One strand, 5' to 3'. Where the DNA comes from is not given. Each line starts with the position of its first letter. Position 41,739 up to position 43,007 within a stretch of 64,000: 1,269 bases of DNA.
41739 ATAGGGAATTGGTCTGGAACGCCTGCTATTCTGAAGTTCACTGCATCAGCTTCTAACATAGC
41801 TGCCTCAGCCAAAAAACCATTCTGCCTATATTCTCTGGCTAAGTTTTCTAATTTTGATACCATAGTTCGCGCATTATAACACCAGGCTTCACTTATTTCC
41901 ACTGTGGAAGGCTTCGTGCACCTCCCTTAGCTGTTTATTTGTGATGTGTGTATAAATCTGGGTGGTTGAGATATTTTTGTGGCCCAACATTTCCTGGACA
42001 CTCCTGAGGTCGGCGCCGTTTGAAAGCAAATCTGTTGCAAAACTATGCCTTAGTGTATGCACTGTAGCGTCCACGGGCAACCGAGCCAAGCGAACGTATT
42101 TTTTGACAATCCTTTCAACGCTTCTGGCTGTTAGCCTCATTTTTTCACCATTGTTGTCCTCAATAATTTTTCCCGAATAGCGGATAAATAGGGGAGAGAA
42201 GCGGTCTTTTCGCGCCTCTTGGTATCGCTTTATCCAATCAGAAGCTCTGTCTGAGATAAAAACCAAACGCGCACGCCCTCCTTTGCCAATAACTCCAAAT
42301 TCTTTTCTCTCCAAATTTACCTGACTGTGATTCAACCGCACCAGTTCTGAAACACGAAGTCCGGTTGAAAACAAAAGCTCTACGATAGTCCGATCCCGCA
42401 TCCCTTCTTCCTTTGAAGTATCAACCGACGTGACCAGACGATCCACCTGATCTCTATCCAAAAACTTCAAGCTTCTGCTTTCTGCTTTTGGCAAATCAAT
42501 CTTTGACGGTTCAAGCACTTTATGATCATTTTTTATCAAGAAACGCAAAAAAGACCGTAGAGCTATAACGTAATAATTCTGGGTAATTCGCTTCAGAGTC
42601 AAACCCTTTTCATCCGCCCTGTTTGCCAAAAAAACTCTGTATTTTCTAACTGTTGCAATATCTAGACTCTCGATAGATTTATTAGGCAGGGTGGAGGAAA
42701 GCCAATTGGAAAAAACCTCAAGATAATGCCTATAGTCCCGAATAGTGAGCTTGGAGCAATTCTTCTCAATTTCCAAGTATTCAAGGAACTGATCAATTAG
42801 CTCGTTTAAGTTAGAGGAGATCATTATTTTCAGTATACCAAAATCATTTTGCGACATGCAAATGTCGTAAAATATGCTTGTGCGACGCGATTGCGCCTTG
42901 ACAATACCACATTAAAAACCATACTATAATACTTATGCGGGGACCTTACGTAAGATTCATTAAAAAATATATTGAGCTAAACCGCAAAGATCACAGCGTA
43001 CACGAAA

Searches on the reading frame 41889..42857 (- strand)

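Call 76: search_protein_families(library=pfam, proteins=[window:41889-42857:-], max_evalue=0.01)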
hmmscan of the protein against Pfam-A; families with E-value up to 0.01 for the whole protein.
window:41889-42857:- (322 aa): 3 families
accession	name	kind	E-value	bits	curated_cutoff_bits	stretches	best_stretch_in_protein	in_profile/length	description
PF00589.27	Phage_integrase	-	3.2e-42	144.7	27.1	1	131-307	1-170/172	Phage integrase family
PF02899.23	Phage_int_SAM_1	-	1.1e-15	58.1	22.3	1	21-109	1-81/83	Phage integrase, N-terminal SAM-like domain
PF13495.12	Phage_int_SAM_4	-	2.6e-06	28.2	27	1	20-80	1-56/85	Phage integrase, N-terminal SAM-like domain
